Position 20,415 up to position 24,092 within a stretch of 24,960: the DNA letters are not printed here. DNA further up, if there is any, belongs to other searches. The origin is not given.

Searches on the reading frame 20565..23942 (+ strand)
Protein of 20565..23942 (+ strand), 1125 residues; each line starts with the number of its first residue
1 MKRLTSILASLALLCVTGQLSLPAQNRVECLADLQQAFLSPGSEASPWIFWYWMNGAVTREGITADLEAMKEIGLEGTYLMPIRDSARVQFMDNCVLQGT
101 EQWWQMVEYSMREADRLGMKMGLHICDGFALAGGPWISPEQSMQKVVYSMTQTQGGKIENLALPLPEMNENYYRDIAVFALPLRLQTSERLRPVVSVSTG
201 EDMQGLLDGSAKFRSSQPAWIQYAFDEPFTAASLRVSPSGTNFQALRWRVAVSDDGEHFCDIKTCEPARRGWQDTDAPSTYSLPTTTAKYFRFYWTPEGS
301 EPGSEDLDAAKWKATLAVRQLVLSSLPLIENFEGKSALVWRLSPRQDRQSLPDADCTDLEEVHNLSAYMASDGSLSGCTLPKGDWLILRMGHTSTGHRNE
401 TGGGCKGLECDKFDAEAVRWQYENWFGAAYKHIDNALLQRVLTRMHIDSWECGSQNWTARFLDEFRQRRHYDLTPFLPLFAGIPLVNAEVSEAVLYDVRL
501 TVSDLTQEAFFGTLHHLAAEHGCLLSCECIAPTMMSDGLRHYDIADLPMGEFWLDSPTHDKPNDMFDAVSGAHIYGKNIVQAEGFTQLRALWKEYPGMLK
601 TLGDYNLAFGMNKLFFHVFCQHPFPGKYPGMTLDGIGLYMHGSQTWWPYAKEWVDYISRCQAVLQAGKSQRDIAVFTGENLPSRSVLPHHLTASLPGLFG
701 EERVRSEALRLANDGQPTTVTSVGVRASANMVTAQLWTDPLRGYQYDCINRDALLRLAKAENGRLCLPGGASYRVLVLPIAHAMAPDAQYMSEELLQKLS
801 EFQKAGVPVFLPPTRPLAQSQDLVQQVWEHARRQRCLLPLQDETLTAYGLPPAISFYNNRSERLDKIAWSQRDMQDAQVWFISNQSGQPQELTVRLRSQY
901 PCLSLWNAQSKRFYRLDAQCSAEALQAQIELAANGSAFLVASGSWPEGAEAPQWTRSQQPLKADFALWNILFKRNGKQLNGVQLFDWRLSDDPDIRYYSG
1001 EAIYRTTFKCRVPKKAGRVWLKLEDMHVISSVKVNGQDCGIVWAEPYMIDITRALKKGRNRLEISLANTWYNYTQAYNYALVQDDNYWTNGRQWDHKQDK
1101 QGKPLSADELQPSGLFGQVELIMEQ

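Call 5: search_protein_families(library=pfam, proteins=[window:20565-23942:+], max_evalue=0.001)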
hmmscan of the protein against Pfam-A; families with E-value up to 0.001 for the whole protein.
window:20565-23942:+ (1125 aa): 3 families
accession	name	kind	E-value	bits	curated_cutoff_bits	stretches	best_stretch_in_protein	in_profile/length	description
PF17132.9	Glyco_hydro_106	-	2e-141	473.4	29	2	41-697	3-561/743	alpha-L-rhamnosidase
PF22666.2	Glyco_hydro_2_N2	-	4.8e-07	30.4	27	1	1001-1076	49-127/167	Glycosyl hydrolase 2 galactose-binding domain-like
PF00754.31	F5_F8_type_C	-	9.7e-06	26.2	28.2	1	205-297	16-114/127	F5/8 type C domain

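Call 32: find_encoding_contigs(protein=window:20565-23942:+, flank=10000, max_places=3)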
Protein window:20565-23942:+ (1125 aa): 4 contigs read that carry it; 1 place shown.
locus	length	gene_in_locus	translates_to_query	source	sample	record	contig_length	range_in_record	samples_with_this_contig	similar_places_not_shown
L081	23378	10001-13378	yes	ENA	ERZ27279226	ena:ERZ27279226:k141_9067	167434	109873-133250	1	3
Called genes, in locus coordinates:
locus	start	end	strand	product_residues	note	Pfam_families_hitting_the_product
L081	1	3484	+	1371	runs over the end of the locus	PF13204:Apiosidase, PF12904:Collagen_bind_2, PF25788:Ig_Rha78A_N, PF08531:Bac_rhamnosid_N, PF05592:Bac_rhamnosid, PF17389:Bac_rhamnosid6H, PF17390:Bac_rhamnosid_C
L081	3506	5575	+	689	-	PF07470:Glyco_hydro_88 (faint), PF07944:Beta-AFase-like_GH127_cat, PF20736:Glyco_hydro127M, PF20737:Glyco_hydro127C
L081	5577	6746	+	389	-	PF22847:Glyco_hydro_43_rel (faint)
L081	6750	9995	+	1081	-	PF02837:Glyco_hydro_2_N, PF22666:Glyco_hydro_2_N2 (weak), PF00703:Glyco_hydro_2, PF02836:Glyco_hydro_2_C, PF16353:LacZ_4, PF02929:Bgal_small_N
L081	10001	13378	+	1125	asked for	PF17132:Glyco_hydro_106, PF00754:F5_F8_type_C (faint), PF17132:Glyco_hydro_106, PF22666:Glyco_hydro_2_N2 (weak)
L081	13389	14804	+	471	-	PF03629:SASA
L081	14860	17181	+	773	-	PF18961:DUF5703_N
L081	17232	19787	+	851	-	PF02837:Glyco_hydro_2_N (weak), PF00703:Glyco_hydro_2, PF02836:Glyco_hydro_2_C, PF18565:Glyco_hydro2_C5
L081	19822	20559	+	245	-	PF03309:Pan_kinase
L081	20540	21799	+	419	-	-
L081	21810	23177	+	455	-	-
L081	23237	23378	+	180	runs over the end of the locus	PF06835:LptC (weak)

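Call 35: search_protein_families(library=ncbifam, proteins=[window:20565-23942:+], max_evalue=1e-10)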
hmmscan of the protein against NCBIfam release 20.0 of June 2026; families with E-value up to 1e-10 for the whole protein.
window:20565-23942:+ (1125 aa): 2 families
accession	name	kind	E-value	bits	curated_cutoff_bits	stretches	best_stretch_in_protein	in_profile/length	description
NF049897.1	AlphaRhamBT4145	equivalog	2.2e-62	211.3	1300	3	378-676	166-469/897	alpha-L-rhamnosidase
NF045579.1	rhamnoside_JR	domain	5.2e-26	91.2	50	1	968-1072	5-114/123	glycosylhydrolase-like jelly roll fold domain-containing protein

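Call 55: search_protein_families(library=pfam, proteins=[L081:13389-14804:+, L081:14860-17181:+, L081:17232-19787:+], max_evalue=0.5)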
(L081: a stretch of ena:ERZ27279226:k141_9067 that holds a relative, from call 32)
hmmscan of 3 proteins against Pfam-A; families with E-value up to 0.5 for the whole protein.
L081:13389-14804:+ (471 aa): 3 families
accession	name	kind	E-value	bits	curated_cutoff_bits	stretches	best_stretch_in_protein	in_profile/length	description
PF03629.24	SASA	-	1.7e-17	64.2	24.8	1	106-334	3-194/226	Carbohydrate esterase, sialic acid-specific acetylesterase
PF17936.7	Big_6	-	0.0023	18.5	27.6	1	38-92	13-68/83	Bacterial Ig domain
PF13620.12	CarboxypepD_reg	-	0.23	12.2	32.3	0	57-93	24-57/82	Carboxypeptidase regulatory-like domain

L081:14860-17181:+ (773 aa): 1 family
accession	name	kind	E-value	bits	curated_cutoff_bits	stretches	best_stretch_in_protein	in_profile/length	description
PF18961.6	DUF5703_N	-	2.7e-95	319.7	26.7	1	29-318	2-287/287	Domain of unknown function (DUF5703)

L081:17232-19787:+ (851 aa): 9 families
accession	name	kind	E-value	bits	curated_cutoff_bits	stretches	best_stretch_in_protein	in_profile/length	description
PF02836.23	Glyco_hydro_2_C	-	4.2e-20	72.5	21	1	313-436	6-142/302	Glycosyl hydrolases family 2, TIM barrel domain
PF00703.27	Glyco_hydro_2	-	3.6e-15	57.1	23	1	206-305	11-109/109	Glycosyl hydrolases family 2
PF18565.7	Glyco_hydro2_C5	-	5.3e-13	49.2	32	1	703-780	8-93/103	Glycoside hydrolase family 2 C-terminal domain 5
PF02837.24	Glyco_hydro_2_N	-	1.3e-11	45.1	28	1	54-179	32-166/169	Glycosyl hydrolases family 2, sugar binding domain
PF09134.16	Invasin_D3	-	0.027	15.4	33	0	701-781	10-82/98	Invasin, domain 3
PF16753.10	Tipalpha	-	0.043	14.1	26.6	1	176-224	11-58/151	TNF-alpha-Inducing protein of Helicobacter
PF02369.22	Big_1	-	0.051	14.1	34.9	1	704-749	10-53/93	Bacterial Ig-like domain (group 1)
PF24318.1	DUF7490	-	0.08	13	27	1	205-270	11-78/106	Domain of unknown function (DUF7490)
PF16355.11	DUF4982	-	0.17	12.3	23.9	0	607-623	5-21/61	Domain of unknown function (DUF4982)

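Call 60: search_protein_families(library=ncbifam, proteins=[L081:13389-14804:+, L081:14860-17181:+, L081:17232-19787:+], max_evalue=1e-10)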
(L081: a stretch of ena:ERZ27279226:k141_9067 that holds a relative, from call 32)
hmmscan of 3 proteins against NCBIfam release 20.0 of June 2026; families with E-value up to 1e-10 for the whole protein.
L081:13389-14804:+ (471 aa): 0 families

L081:14860-17181:+ (773 aa): 0 families

L081:17232-19787:+ (851 aa): 11 families
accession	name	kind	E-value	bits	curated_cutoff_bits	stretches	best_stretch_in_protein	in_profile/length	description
NF041462.1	GalA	equivalog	4.2e-77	260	900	1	38-431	31-406/763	beta-galactosidase GalA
NF041463.1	GalB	equivalog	6.6e-63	212.8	900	1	44-424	91-474/869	beta-galactosidase GalB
NF050095.1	BetGlucuronLacZ4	equivalog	1.1e-56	192.3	950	1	22-431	12-409/666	beta-glucuronidase LacZ4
NF007538.0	PRK10150.1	equivalog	2.2e-44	151.8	544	1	22-430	8-421/607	beta-glucuronidase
NF049877.1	GlucurArabfur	equivalog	3.9e-38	130.8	1800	1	24-480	367-819/1400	beta-d-glucuronidase/beta-L-arabinofuranosidase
NF052611.1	beta_gal_Bga2A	equivalog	9.7e-37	126.5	999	1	73-423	109-452/1007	beta-galactosidase, LacZ type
NF007666.0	PRK10340.1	equivalog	3.9e-34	117.7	1284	1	80-437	112-457/1030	beta-galactosidase subunit alpha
NF041100.1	betagal_LacZ_Ttogales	equivalog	1.4e-31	109.1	2000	1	71-445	102-458/1090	beta-galactosidase LacZ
NF049891.1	Bet1-4galacdseBT4156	equivalog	2e-31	108.7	1700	1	77-424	77-403/946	exo-beta-1,4-galactosidase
NF007074.0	PRK09525.1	subfamily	3.7e-27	94.5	1221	1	80-424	123-458/1027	beta-galactosidase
NF049890.1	Bet1-4galacdseBT4151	equivalog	1.3e-17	63.1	1500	1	71-423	101-444/952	exo-beta-1,4-galactosidase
